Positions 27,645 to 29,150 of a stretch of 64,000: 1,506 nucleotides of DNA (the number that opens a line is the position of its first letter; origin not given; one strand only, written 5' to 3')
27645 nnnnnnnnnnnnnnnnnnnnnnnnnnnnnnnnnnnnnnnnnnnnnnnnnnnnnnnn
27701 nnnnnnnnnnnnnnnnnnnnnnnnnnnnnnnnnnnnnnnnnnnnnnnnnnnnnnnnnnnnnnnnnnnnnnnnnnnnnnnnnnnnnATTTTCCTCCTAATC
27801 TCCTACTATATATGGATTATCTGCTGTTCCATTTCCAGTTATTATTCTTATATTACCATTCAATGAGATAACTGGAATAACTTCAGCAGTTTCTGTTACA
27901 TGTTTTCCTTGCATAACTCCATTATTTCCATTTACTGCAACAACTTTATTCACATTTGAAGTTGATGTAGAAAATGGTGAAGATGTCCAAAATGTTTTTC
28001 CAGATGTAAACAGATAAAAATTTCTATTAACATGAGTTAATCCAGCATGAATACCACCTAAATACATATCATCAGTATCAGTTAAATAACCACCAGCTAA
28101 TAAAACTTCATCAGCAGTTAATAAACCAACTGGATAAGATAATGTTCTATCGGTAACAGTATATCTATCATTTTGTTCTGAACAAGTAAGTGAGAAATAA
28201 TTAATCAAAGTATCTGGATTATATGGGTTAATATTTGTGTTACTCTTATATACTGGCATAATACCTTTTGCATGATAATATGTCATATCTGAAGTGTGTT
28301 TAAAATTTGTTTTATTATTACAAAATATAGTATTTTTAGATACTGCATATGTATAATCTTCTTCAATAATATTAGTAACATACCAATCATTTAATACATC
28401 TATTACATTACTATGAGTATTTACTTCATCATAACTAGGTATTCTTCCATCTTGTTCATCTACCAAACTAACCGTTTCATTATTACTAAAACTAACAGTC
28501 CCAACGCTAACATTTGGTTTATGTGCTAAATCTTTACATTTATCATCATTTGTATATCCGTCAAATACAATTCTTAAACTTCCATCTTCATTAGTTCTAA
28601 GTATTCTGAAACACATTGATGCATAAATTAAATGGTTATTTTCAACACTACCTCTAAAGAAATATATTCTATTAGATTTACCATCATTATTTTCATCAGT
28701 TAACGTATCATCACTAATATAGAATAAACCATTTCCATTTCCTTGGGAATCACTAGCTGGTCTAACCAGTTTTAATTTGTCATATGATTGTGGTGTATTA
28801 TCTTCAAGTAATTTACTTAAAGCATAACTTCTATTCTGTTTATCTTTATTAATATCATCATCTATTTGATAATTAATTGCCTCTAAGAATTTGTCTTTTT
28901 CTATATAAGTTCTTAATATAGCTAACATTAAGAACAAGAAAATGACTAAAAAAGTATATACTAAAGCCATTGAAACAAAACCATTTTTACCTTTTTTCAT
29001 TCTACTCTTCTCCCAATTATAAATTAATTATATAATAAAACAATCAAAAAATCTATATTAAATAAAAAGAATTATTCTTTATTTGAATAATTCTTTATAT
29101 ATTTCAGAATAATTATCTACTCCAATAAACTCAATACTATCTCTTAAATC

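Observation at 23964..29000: Pseudopilin-like pair next to a giant Cys-rich secreted protein that shares its C-terminal domain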

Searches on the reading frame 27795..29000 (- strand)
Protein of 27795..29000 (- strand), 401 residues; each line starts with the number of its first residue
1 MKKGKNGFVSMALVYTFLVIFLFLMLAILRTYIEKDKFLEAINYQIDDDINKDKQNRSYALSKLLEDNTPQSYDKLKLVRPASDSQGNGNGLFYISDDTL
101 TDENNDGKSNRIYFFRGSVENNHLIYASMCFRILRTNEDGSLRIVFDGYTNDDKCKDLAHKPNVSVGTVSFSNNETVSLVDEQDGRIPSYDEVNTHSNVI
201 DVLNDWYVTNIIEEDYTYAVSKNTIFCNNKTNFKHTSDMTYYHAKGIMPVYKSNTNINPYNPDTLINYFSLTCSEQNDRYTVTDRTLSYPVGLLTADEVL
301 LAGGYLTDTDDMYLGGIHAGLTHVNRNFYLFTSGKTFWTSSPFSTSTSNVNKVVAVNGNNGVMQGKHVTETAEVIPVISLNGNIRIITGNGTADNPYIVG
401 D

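Call 3: search_protein_families(library=pfam, proteins=[window:27795-29000:-], max_evalue=1)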
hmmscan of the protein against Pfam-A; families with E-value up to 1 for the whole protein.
window:27795-29000:- (401 aa): 1 family
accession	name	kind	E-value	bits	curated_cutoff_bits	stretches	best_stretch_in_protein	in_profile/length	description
PF07603.17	Lcl_C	-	0.37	11.5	34.9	0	324-377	66-116/117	Lcl C-terminal domain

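Call 4: search_protein_families(library=ncbifam, proteins=[window:27795-29000:-], max_evalue=1)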
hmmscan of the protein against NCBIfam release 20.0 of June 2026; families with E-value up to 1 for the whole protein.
window:27795-29000:- (401 aa): 0 families

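Call 7: find_homologous_proteins(query=window:27795-29000:-, max_evalue=0.001)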
Query window:27795-29000:- (401 aa): 125 proteins with E <= 0.001 among 3219 candidates; the best 120 are listed.
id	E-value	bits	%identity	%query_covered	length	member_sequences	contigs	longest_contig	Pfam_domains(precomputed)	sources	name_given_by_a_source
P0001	2.8e-264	894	99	100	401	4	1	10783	-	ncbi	-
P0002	6.4e-192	656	76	100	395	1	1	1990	-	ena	-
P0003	2.3e-191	654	75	100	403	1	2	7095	-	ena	-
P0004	2.5e-191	654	76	100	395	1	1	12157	-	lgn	-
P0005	2.7e-191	654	76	100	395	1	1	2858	-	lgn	-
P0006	1.3e-180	619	71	99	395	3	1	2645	-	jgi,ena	-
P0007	8.3e-176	603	70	100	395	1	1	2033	-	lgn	-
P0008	3.8e-175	601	70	100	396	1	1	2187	-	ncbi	-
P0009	3.4e-168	578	66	100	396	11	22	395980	-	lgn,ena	-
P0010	2.3e-163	562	64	99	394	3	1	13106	-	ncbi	-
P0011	7.9e-160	550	63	100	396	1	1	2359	-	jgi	jgi:hypothetical protein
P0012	3.9e-153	528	60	100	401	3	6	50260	-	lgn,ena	-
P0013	6.0e-151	521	60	100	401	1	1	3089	-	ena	-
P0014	1.4e-113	398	49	100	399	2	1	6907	-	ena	-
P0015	3.1e-109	384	50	100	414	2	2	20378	-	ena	-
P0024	5.4e-93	330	43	100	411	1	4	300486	-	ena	-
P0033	8.3e-86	307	43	100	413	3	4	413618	-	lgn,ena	-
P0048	2.1e-74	269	41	100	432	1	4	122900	-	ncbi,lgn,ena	-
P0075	8.9e-41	158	31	99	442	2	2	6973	PF19789.7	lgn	-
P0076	1.9e-40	157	30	100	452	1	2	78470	-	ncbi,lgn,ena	-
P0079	7.4e-39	152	30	99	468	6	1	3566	PF19789.7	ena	-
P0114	3.3e-12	64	27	80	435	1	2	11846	PF19789.7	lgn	-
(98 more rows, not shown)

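Call 12: find_related_loci(query=A1, collection=genome_contigs, flank=10000)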
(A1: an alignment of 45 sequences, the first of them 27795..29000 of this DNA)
Query A1 (401 aa) in genome_contigs; peptide patterns used: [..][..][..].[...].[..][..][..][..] (x = any residue, [..] = any of these).
600 stretches matched a pattern (row limit reached: there are more); 571 encode a relative of the query (tblastn E <= 1e-3); the best 80 are kept; 78 distinct loci.
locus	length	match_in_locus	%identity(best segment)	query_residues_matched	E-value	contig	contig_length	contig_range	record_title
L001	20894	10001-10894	32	64-399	3e-34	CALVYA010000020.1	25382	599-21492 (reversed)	MAG: uncultured Bacilli bacterium isolate BRZ_CE__bin6 genome assembly, contig: BRZ_CE__NODE_2740_length_25382_cov_12.33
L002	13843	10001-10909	30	59-399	2e-34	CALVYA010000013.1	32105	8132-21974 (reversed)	MAG: uncultured Bacilli bacterium isolate BRZ_CE__bin6 genome assembly, contig: BRZ_CE__NODE_2004_length_32105_cov_13.76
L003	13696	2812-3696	32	113-397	3e-32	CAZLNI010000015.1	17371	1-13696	MAG TPA_asm: uncultured Muribaculaceae bacterium isolate SRP287540_co2_381 genome assembly, contig: NODE_3548_length_173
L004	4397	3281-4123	32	113-399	5e-32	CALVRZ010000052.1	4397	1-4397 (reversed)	MAG: uncultured Bacilli bacterium isolate BRZ_EL__bin60 genome assembly, contig: BRZ_EL__NODE_21750_length_4397_cov_7.96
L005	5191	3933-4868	31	61-399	6e-32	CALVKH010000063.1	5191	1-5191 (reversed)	MAG: uncultured Bacilli bacterium isolate BRZ_DI__bin68 genome assembly, contig: BRZ_DI__NODE_17271_length_5191_cov_5.32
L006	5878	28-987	32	74-399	3e-32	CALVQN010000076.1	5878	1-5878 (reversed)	MAG: uncultured Bacilli bacterium isolate BRZ_MR__bin4 genome assembly, contig: BRZ_MR__NODE_15155_length_5878_cov_7.493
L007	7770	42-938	31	113-399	4e-32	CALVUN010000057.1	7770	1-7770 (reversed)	MAG: uncultured Bacilli bacterium isolate E24__bin45 genome assembly, contig: E24__k127_3873655, whole genome shotgun se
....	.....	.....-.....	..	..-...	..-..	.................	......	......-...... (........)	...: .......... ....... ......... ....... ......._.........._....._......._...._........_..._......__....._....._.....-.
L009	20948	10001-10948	30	63-399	2e-31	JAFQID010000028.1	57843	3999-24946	MAG: Bacilli bacterium isolate RGIG1841 Goat_Cecum-5__c28715, whole genome shotgun sequence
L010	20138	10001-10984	30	56-399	6e-31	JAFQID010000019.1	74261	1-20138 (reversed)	MAG: Bacilli bacterium isolate RGIG1841 Goat_Cecum-5__c1390, whole genome shotgun sequence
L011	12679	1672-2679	29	43-399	5e-31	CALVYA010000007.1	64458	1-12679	MAG: uncultured Bacilli bacterium isolate BRZ_CE__bin6 genome assembly, contig: BRZ_CE__NODE_792_length_64458_cov_11.732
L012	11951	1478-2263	31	113-399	4e-31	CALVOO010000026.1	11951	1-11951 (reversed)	MAG: uncultured Bacilli bacterium isolate BRZ_EB__bin80 genome assembly, contig: BRZ_EB__NODE_5656_length_11951_cov_5.17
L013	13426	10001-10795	31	113-399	9e-31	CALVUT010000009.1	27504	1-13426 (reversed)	MAG: uncultured Bacilli bacterium isolate E0_RM__bin3 genome assembly, contig: E0_RM__k127_1861922, whole genome shotgun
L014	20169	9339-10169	30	113-397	1e-30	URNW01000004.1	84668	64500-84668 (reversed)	uncultured Tenericutes bacterium isolate UMGS1172 genome assembly, contig: NODE_166_length_84668_cov_15.470448, whole ge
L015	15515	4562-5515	30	49-399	1e-30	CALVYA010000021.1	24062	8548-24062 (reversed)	MAG: uncultured Bacilli bacterium isolate BRZ_CE__bin6 genome assembly, contig: BRZ_CE__NODE_2927_length_24062_cov_13.59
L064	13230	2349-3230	28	91-397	6e-27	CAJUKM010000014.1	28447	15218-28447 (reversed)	MAG TPA_asm: uncultured Bacilli bacterium isolate MGBC155283 genome assembly, contig: MGBC155283.14, whole genome shotgu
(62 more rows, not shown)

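Call 16: find_encoding_contigs(protein=P0001, flank=10000, max_places=3)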
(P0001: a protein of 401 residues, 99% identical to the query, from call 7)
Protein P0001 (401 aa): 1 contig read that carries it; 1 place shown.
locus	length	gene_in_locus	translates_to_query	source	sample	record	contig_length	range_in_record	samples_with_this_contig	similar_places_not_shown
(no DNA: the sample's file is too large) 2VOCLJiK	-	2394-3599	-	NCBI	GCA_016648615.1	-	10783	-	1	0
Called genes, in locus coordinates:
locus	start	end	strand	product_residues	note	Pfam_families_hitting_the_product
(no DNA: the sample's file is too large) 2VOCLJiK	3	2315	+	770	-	?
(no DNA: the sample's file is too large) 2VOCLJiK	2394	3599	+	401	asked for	-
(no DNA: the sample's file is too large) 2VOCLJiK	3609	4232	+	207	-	-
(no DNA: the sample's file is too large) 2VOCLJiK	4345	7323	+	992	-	PF09479:Flg_new (weak)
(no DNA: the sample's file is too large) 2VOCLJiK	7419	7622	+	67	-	-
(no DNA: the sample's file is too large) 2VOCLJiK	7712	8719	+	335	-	PF13180:PDZ_2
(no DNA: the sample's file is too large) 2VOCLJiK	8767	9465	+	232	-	PF20582:UPF0758_N, PF04002:RadC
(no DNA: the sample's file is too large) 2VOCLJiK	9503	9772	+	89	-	PF06949:DUF1292 (weak)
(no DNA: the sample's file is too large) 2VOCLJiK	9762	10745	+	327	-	-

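Call 17: find_encoding_contigs(protein=P0009, flank=10000, max_places=2)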
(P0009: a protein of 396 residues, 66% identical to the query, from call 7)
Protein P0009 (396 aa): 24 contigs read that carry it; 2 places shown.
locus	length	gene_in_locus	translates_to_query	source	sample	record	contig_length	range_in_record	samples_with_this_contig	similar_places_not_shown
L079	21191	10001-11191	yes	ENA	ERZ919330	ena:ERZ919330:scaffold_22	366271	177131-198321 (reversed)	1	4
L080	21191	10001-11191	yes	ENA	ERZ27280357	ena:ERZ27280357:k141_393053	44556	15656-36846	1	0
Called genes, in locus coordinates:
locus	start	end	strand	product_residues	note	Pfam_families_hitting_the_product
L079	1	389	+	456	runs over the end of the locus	PF01225:Mur_ligase (weak), PF08245:Mur_ligase_M, PF02875:Mur_ligase_C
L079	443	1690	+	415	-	PF12671:Amidase_6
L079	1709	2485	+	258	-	-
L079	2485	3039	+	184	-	-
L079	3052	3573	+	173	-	PF00583:Acetyltransf_1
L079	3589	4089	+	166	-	PF13302:Acetyltransf_3 (weak), PF13420:Acetyltransf_4, PF00583:Acetyltransf_1, PF13673:Acetyltransf_10, PF13508:Acetyltransf_7, PF08445:FR47 (weak)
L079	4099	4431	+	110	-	-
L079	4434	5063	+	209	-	PF12706:Lactamase_B_2, PF13483:Lactamase_B_3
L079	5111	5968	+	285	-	PF03193:RsgA_GTPase (weak), PF01926:MMR_HSR1, PF02421:FeoB_N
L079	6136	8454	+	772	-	PF02190:LON_substr_bdg, PF08298:AAA_PrkA (weak), PF00004:AAA, PF07724:AAA_2 (weak), PF07728:AAA_5, PF22667:Lon_lid, PF05362:Lon_C, PF13541:ChlI, +2 more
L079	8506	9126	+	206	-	PF01476:LysM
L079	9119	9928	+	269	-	-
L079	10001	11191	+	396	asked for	-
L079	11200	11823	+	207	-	-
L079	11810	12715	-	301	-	PF07670:Gate (weak)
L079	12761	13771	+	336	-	PF13180:PDZ_2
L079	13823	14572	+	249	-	PF20582:UPF0758_N, PF04002:RadC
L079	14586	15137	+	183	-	PF01551:Peptidase_M23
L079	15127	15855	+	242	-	PF02163:Peptidase_M50 (weak)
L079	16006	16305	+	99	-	PF00829:Ribosomal_L21p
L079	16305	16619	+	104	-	PF04327:Peptidase_Prp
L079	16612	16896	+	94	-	PF01016:Ribosomal_L27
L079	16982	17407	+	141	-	PF10612:Spore-coat_CotZ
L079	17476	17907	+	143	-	-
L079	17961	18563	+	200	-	PF01351:RNase_HII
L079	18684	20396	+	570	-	-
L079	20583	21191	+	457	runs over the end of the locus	PF28494:GlyRS_ins_1 (faint), PF00587:tRNA-synt_2b, PF03129:HGTP_anticodon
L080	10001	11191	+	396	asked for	-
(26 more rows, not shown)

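Call 18: find_encoding_contigs(protein=P0033, flank=10000, max_places=2)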
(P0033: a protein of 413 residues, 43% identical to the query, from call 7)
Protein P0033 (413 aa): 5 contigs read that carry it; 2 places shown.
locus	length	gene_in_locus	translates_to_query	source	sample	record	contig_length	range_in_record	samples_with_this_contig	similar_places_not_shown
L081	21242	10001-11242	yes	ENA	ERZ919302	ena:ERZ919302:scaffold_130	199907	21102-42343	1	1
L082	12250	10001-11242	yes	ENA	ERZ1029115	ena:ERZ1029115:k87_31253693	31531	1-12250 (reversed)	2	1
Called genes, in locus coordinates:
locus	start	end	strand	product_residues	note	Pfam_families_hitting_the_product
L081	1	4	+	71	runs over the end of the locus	-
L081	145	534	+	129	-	PF01966:HD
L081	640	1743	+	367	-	-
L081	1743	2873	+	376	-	PF05382:Amidase_5 (weak), PF00877:NLPC_P60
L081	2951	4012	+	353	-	PF01841:Transglut_core, PF04473:DUF553 (weak)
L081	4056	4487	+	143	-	PF00583:Acetyltransf_1, PF13508:Acetyltransf_7, PF08445:FR47 (weak)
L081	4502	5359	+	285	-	PF03193:RsgA_GTPase (faint), PF01926:MMR_HSR1, PF02421:FeoB_N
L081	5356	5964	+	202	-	PF01810:LysE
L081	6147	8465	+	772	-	PF02190:LON_substr_bdg, PF08298:AAA_PrkA (faint), PF00004:AAA, PF07724:AAA_2 (weak), PF07728:AAA_5, PF22667:Lon_lid, PF05362:Lon_C, PF13541:ChlI, +1 more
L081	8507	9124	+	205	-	PF01476:LysM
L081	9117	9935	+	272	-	-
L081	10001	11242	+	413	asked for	-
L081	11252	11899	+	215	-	-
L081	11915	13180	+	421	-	-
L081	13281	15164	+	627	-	-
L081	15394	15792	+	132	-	PF04472:SepF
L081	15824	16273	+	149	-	PF05103:DivIVA, PF28068:Scy (weak)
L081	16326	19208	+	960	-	PF02811:PHP, PF07733:DNA_pol3_alpha, PF17657:DNA_pol3_finger, PF14579:HHH_6, PF01336:tRNA_anti-codon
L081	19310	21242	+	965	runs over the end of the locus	PF07963:N_methyl (weak), PF07562:NCD3G (faint), PF07699:Ephrin_rec_like, PF21722:Gly_rich_2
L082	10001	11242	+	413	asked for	-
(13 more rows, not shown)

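Call 19: find_encoding_contigs(protein=P0024, flank=10000, max_places=2)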
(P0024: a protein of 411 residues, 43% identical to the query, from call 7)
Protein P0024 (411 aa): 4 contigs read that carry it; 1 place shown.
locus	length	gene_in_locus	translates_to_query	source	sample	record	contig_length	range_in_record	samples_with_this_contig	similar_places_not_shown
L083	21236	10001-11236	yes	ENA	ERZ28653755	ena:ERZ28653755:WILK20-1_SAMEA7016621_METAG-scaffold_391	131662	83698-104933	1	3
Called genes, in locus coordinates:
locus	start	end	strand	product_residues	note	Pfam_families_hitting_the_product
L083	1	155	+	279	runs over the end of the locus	PF00175:NAD_binding_1 (weak), PF10418:DHODB_Fe-S_bind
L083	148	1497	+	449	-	PF14691:Fer4_20, PF01262:AlaDh_PNT_C (faint), PF01946:Thi4 (faint), PF00070:Pyr_redox (faint), PF01266:DAO (faint), PF07992:Pyr_redox_2, PF13450:NAD_binding_8, PF13738:Pyr_redox_3, +1 more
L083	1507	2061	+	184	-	PF01725:Ham1p_like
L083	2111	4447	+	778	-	PF00580:UvrD-helicase, PF13604:AAA_30 (weak), PF13245:AAA_19, PF13538:UvrD_C_2 (faint), PF13361:UvrD_C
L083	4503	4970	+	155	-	PF04073:tRNA_edit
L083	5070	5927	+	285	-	PF00009:GTP_EFTU (faint), PF03193:RsgA_GTPase (faint), PF00350:Dynamin_N (weak), PF01926:MMR_HSR1, PF02421:FeoB_N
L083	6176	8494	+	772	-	PF02190:LON_substr_bdg, PF08298:AAA_PrkA (weak), PF00004:AAA, PF07724:AAA_2 (weak), PF07728:AAA_5, PF22667:Lon_lid, PF05362:Lon_C, PF13541:ChlI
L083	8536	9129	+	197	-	PF01476:LysM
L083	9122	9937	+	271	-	-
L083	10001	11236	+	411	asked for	-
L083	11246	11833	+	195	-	-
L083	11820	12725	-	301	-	-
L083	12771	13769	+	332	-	PF13180:PDZ_2, PF05362:Lon_C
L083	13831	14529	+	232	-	PF20582:UPF0758_N, PF04002:RadC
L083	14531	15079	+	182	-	PF01551:Peptidase_M23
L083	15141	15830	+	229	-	PF02163:Peptidase_M50 (faint)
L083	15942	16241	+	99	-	PF00829:Ribosomal_L21p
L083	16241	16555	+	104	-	PF04327:Peptidase_Prp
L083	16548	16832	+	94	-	PF01016:Ribosomal_L27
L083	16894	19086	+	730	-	PF00112:Peptidase_C1, PF00404:Dockerin_1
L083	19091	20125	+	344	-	PF02368:Big_2 (weak)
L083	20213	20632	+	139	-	PF10612:Spore-coat_CotZ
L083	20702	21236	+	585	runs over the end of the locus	PF07963:N_methyl, PF03382:DUF285, PF13855:LRR_8 (faint), PF24048:LRR_NXF1-5 (faint), PF12799:LRR_4 (faint), PF03382:DUF285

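Call 24: search_protein_families(library=pfam, alignment_id=A1, max_evalue=0.1)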
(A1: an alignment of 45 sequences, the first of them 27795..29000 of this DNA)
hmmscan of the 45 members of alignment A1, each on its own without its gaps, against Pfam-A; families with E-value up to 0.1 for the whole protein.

A. member 1, window:27795-29000:- (401 aa): 0 families

B. families by the number of members that match (of 45 scanned): 15 families
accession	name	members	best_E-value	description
PF19789.6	DUF6273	13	1.4e-06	Domain of unknown function (DUF6273)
PF06691.16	DUF1189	7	0.0081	Protein of unknown function (DUF1189)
PF00045.24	Hemopexin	2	0.029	Hemopexin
PF12389.13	Peptidase_M73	1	3.4e-05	Camelysin metallo-endopeptidase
PF13411.12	MerR_1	1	9.8e-05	MerR HTH family regulatory protein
PF00376.29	MerR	1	0.0036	MerR family regulatory protein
PF05399.16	EVI2A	1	0.023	Ectropic viral integration site 2A protein (EVI2A)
PF05507.16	MAGP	1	0.037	Microfibril-associated glycoprotein (MAGP)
PF14556.11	AF2331-like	1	0.047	AF2331-like protein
PF13786.12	DUF4179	1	0.054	Domain of unknown function (DUF4179)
PF11631.14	DUF3255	1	0.072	Protein of unknown function (DUF3255)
PF07760.16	DUF1616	1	0.072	Protein of unknown function (DUF1616)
PF17277.7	DUF5342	1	0.092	Family of unknown function (DUF5342)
PF18231.7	SerK_C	1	0.095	L-serine kinase SerK, C-terminal domain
PF17473.7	DUF5426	1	0.095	Family of unknown function (DUF5426)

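Call 27: find_encoding_contigs(protein=P0014, flank=10000, max_places=2)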
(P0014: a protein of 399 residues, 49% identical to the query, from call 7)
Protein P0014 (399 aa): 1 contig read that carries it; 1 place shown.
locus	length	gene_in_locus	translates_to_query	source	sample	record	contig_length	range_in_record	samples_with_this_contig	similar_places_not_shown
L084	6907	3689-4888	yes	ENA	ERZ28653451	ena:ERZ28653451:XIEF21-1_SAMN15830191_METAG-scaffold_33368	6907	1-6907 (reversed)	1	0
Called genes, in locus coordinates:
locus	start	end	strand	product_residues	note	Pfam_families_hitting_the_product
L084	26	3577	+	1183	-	PF09479:Flg_new, PF07562:NCD3G (faint), PF23091:TNFR_ELAPOR1_6th (faint), PF07699:Ephrin_rec_like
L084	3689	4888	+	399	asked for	-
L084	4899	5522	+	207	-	-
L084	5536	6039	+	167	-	-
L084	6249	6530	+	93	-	PF05362:Lon_C (weak)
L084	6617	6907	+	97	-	?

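Call 28: find_encoding_contigs(protein=P0012, flank=10000, max_places=2)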
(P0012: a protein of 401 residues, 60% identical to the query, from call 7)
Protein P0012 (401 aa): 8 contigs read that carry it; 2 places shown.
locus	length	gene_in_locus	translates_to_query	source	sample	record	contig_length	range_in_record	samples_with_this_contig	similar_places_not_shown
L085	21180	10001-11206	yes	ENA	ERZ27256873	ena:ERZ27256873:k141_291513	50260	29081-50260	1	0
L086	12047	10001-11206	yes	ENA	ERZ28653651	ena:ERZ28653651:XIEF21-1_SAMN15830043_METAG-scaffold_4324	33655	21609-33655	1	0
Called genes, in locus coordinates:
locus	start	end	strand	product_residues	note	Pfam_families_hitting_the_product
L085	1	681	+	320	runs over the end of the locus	PF04055:Radical_SAM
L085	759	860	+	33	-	-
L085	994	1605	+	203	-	PF03291:mRNA_G-N7_MeTrfase (faint), PF05148:Methyltransf_8, PF13489:Methyltransf_23, PF08241:Methyltransf_11, PF08242:Methyltransf_12, PF13649:Methyltransf_25, PF13847:Methyltransf_31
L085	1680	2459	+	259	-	-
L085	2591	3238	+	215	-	PF00293:NUDIX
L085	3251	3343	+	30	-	-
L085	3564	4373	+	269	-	-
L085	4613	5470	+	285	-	PF03193:RsgA_GTPase (faint), PF02421:FeoB_N, PF01926:MMR_HSR1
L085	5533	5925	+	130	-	-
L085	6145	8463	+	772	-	PF02190:LON_substr_bdg, PF00004:AAA, PF07724:AAA_2 (weak), PF07728:AAA_5, PF13401:AAA_22 (faint), PF22667:Lon_lid, PF05362:Lon_C, PF13541:ChlI (weak)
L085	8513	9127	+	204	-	PF01476:LysM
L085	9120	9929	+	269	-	-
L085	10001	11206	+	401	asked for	-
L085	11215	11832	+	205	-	-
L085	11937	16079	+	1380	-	PF09479:Flg_new (weak), PF07699:Ephrin_rec_like (faint), PF09479:Flg_new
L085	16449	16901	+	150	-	-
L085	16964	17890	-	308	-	PF07670:Gate (weak)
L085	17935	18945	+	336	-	PF13180:PDZ_2, PF05362:Lon_C (faint)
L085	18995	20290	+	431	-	PF18819:MuF_C, PF20582:UPF0758_N, PF04002:RadC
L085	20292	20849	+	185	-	PF01551:Peptidase_M23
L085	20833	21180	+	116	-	?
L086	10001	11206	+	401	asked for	-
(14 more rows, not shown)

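Call 32: search_solved_structures(query=A1, max_evalue=10, show_alignments=2)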
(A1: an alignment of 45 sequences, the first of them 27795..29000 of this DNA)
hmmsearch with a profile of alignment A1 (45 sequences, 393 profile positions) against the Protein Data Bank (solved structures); distinct sequences matched with E-value up to 10: 0.
